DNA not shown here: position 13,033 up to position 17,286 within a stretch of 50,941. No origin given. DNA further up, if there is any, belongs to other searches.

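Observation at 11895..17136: Minor-pilin operon ending in a 1317-aa pilin-anchored multi-lectin protein (candidate pilus-tip adhesin)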

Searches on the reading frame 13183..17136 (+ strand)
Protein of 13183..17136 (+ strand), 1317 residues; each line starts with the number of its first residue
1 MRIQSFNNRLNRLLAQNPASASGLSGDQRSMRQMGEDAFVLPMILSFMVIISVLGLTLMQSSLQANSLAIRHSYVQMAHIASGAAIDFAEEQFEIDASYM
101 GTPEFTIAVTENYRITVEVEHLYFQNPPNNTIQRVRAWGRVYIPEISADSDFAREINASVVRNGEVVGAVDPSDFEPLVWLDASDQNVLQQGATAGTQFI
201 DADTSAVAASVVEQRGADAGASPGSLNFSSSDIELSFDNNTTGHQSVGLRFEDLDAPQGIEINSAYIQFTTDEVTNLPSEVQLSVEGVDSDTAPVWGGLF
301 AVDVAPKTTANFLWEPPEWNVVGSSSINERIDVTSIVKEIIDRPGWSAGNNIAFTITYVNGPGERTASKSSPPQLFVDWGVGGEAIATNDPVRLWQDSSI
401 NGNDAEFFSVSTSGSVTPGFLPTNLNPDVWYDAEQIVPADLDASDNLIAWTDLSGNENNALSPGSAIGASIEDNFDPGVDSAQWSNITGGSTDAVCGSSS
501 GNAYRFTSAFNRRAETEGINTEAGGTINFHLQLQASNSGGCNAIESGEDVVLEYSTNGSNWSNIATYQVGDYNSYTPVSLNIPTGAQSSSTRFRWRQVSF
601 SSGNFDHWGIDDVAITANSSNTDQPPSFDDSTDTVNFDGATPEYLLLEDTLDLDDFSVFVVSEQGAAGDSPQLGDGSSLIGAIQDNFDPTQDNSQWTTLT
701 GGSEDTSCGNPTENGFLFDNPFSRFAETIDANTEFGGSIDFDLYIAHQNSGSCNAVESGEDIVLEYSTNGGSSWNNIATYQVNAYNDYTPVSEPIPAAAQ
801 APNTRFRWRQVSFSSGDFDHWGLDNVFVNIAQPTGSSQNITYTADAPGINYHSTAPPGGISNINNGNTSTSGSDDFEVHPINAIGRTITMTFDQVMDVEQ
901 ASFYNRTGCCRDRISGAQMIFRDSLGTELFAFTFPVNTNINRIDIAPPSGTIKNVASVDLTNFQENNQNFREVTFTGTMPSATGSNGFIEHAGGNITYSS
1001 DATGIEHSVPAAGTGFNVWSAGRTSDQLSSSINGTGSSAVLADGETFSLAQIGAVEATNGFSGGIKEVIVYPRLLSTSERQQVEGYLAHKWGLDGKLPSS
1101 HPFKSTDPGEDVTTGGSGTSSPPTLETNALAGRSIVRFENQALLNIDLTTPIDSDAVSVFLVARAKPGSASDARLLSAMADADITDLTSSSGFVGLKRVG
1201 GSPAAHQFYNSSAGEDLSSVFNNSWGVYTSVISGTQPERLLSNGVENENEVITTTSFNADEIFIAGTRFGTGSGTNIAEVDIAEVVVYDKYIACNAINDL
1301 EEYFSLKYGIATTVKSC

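Call 3: search_protein_families(library=pfam, proteins=[window:13183-17136:+], max_evalue=1)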
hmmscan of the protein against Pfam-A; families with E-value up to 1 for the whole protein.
window:13183-17136:+ (1317 aa): 4 families
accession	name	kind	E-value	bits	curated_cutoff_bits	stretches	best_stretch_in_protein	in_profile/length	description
PF21471.3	Reelin_subrepeat-B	-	5.3e-51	172.1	27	2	489-615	1-126/127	Reelin subrepeat B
PF00754.31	F5_F8_type_C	-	0.00018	22.1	28.2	1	539-588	58-105/127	F5/8 type C domain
PF22633.2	F5_F8_type_C_2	-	0.015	16.3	27.8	0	863-927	2-61/91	NedA-like, galactose-binding domain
PF20009.4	GEVED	-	0.028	15.7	24.4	1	568-606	24-62/78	GEVED domain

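Call 4: search_protein_families(library=ncbifam, proteins=[window:13183-17136:+], max_evalue=1)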
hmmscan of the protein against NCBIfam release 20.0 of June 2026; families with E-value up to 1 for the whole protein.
window:13183-17136:+ (1317 aa): 0 families

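Call 8: find_homologous_proteins(query=window:13183-17136:+)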
Query window:13183-17136:+ (1317 aa): 27 proteins with E <= 0.001 among 8000 candidates.
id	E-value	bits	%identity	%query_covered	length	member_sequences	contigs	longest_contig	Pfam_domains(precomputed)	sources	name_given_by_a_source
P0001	0.0e+0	2953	100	100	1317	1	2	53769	PF21471.4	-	-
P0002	9.4e-120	420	44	12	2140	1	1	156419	PF11617.14,PF17957.8,PF18962.8,PF00149.34,PF14041.12,PF16656.12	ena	-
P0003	8.1e-65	238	42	13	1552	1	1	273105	PF05787.20,PF00801.27,PF18911.7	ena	-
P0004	3.3e-62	229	34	12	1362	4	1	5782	PF24517.3,PF18962.8,PF00149.34,PF16656.12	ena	-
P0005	2.3e-60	223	35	10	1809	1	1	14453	PF22352.3,PF00801.27,PF17957.8,PF18911.7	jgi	jgi:uncharacterized protein YjiK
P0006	1.1e-51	194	38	12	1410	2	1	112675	PF22352.3,PF17957.8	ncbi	ncbi:MAG: hypothetical protein AB8B64_22470 [Granulosicoccus sp.]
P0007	1.2e-50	191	41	11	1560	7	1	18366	PF22352.3,PF25059.2,PF01833.31,PF25832.1,PF03160.21,PF18998.7,PF12245.15,PF00041.28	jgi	jgi:chitodextrinase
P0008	3.6e-48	182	38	11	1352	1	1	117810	PF22352.3,PF00801.27,PF17957.8,PF18911.7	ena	-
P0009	1.1e-41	161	42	13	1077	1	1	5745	PF17957.8,PF18962.8,PF00149.34,PF16656.12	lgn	-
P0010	2.4e-41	160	30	11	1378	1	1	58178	PF05787.20,PF19408.6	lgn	-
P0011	6.1e-41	158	41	12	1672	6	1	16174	PF22352.3,PF00801.27,PF17957.8,PF18962.8,PF00149.34,PF06832.19,PF18911.7,PF16656.12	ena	-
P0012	4.8e-38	149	34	10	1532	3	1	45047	PF22352.3,PF17957.8,PF18911.7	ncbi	-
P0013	2.4e-33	133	35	11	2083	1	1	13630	PF18962.8,PF02872.24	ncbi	-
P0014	9.2e-30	121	38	13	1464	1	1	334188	PF05787.20,PF18962.8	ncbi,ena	-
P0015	8.5e-26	108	36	12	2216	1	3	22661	PF22494.4,PF00932.26,PF02872.24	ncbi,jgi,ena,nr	ncbi:MAG: choice-of-anchor I family protein [Bacteroidetes bacterium]|nr:choice-of-anchor I family p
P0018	1.7e-18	84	37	12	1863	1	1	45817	PF22494.4,PF18962.8,PF02872.24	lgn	-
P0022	1.9e-13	67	33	11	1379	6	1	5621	PF13585.13,PF17517.8,PF21471.4,PF19081.7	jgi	-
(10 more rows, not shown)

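Call 12: find_encoding_contigs(protein=window:13183-17136:+, flank=10000, max_places=6)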
Protein window:13183-17136:+ (1317 aa): no gene with exactly this product is on record in the collection.

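Call 20: search_solved_structures(query=window:13183-17136:+, max_evalue=1, show_alignments=0)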
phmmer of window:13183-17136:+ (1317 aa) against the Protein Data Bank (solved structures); distinct sequences matched with E-value up to 1: 5.
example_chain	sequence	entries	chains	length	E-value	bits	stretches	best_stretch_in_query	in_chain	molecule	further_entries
3a7q_A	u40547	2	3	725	3.7e-30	107.7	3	678-829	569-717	Reelin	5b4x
2e26_A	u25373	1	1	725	3.7e-30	107.7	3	678-829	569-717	Reelin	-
6a48_A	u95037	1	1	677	9.6e-22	79.9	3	486-621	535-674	Reelin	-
2ddu_A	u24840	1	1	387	9.6e-18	66.6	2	474-616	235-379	reelin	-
7lyu_A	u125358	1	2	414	1.9e-14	55.7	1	468-619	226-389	Reelin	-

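Call 34: search_protein_families(library=pfam, alignment_id=A1, max_evalue=1)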
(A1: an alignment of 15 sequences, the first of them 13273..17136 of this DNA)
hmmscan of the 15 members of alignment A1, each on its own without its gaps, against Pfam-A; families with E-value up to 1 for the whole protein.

A. member 1, window:13273-17136:+ (1287 aa): 4 families
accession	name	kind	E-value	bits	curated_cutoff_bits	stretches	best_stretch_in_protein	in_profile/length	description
PF21471.3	Reelin_subrepeat-B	-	5e-51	172.2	27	2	459-585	1-126/127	Reelin subrepeat B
PF00754.31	F5_F8_type_C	-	0.00015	22.4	28.2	1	509-558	58-105/127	F5/8 type C domain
PF22633.2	F5_F8_type_C_2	-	0.013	16.5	27.8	0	833-897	2-61/91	NedA-like, galactose-binding domain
PF20009.4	GEVED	-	0.041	15.1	24.4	1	538-576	24-62/78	GEVED domain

B. families by the number of members that match (of 15 scanned): 13 families
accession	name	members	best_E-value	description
PF21471.3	Reelin_subrepeat-B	1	5e-51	Reelin subrepeat B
PF00754.31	F5_F8_type_C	1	0.00015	F5/8 type C domain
PF02973.23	Sialidase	1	0.0061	Sialidase, N-terminal domain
PF22633.2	F5_F8_type_C_2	1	0.013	NedA-like, galactose-binding domain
PF14218.11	COP23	1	0.013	Circadian oscillating protein COP23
PF16610.10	dbPDZ_assoc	1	0.028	Unstructured region between two PDZ domains on Dlg5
PF13385.13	Laminin_G_3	1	0.03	Concanavalin A-like lectin/glucanases superfamily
PF20009.4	GEVED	1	0.041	GEVED domain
PF14667.12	Polysacc_synt_C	1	0.13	Polysaccharide biosynthesis C-terminal domain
PF14555.12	UBA_4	1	0.16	UBA-like domain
PF02933.23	CDC48_2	1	0.23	Cell division protein 48 (CDC48), domain 2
PF23080.1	DUF7046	1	0.25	Domain of unknown function (DUF7046)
PF19406.5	PKD_5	1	0.87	PKD-like domain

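Call 35: search_protein_families(library=ncbifam, alignment_id=A1, max_evalue=1)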
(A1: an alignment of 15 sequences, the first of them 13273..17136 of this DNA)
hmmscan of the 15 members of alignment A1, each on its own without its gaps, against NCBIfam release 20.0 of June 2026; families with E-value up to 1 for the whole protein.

A. member 1, window:13273-17136:+ (1287 aa): 0 families

B. families by the number of members that match (of 15 scanned): 7 families
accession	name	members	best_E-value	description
NF037980.1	T2SS_GspK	2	0.047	type II secretion system minor pseudopilin GspK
NF033679.1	DNRLRE_dom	1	0.0073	DNRLRE domain-containing protein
NF007660.0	PRK10332.1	1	0.054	prepilin-type N-terminal cleavage/methylation domain-containing protein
TIGR01707.1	gspI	1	0.078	type II secretion system minor pseudopilin GspI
NF005104.0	PRK06545.1-1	1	0.094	prephenate dehydrogenase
NF041199.1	trx7_PDZ_seleno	1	0.19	Trx7/PDZ domain-containing (seleno)protein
NF041021.1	SCO5717_Nterm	1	0.83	SCO5717 family growth-regulating ATPase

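Call 64: search_solved_structures(query=A1, max_evalue=10)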
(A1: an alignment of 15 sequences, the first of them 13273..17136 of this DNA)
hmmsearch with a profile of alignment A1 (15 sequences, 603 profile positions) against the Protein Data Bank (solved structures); distinct sequences matched with E-value up to 10: 0.
